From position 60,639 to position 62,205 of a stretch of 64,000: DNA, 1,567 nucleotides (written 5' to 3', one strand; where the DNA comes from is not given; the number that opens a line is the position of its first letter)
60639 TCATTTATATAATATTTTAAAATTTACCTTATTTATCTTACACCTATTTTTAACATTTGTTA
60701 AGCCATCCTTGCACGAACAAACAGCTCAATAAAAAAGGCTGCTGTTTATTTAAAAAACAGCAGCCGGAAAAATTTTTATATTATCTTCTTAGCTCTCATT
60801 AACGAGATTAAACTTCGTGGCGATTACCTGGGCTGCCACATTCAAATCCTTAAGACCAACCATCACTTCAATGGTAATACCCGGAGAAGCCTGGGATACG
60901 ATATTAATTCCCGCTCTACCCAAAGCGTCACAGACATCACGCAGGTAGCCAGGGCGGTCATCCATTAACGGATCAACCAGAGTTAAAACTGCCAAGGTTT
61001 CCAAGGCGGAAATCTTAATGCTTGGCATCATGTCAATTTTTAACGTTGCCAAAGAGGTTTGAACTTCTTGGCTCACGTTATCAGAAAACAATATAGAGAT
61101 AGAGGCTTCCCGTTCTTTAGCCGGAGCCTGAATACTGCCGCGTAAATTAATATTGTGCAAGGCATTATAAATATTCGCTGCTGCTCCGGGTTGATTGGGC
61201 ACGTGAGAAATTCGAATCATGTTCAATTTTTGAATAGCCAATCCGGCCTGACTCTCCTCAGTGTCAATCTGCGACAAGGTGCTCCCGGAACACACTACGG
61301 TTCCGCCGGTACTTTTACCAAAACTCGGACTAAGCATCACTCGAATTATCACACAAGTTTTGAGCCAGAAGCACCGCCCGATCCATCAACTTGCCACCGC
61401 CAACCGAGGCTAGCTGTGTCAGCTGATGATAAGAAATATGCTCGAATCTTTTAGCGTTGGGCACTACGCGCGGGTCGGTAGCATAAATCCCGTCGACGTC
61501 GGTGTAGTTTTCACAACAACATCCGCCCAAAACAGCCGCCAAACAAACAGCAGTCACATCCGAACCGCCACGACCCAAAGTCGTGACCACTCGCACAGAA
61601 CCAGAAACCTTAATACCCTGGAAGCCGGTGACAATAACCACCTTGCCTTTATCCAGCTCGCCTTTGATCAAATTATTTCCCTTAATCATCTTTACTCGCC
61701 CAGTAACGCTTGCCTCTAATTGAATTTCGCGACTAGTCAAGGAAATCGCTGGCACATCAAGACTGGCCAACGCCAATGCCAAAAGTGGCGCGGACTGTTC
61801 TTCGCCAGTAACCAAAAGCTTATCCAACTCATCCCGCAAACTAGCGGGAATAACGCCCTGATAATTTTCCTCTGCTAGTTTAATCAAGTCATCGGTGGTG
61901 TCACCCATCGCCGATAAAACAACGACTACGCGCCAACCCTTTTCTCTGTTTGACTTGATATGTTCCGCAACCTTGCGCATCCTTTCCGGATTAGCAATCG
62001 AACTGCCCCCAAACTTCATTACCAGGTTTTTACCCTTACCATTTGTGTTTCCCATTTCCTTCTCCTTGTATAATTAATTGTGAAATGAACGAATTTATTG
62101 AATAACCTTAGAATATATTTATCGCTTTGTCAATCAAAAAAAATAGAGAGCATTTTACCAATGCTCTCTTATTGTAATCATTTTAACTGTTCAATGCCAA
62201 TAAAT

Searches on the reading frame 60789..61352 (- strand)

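Call 51: search_protein_families(library=pfam, proteins=[window:60789-61352:-], max_evalue=0.001)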
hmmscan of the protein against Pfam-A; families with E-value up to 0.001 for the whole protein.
window:60789-61352:- (187 aa): 3 families
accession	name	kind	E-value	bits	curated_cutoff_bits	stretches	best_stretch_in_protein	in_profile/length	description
PF01842.31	ACT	-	1.3e-10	41.2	27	1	129-153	6-30/66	ACT domain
PF22468.2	ACT_9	-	1.6e-09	37.8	27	1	125-181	3-61/61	ACT domain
PF13840.12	ACT_7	-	0.00016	21.9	27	0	118-176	4-62/65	ACT domain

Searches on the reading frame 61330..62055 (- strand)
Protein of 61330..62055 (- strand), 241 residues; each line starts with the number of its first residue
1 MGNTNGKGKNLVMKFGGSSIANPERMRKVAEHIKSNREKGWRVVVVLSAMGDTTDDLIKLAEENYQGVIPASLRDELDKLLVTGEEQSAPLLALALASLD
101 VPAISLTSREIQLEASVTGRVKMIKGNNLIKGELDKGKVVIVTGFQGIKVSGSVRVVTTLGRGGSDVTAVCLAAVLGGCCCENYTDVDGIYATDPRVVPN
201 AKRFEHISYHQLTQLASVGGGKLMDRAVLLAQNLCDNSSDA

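Call 51: search_protein_families(library=pfam, proteins=[window:61330-62055:-], max_evalue=0.001)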
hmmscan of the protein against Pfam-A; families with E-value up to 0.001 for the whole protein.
window:61330-62055:- (241 aa): 2 families
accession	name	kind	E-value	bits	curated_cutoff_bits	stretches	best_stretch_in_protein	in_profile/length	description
PF00696.33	AA_kinase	-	1e-42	147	24.9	1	11-233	3-225/234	Amino acid kinase family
PF02875.26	Mur_ligase_C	-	0.0002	22.7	28.4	1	21-109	20-96/127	Mur ligase, glutamate ligase domain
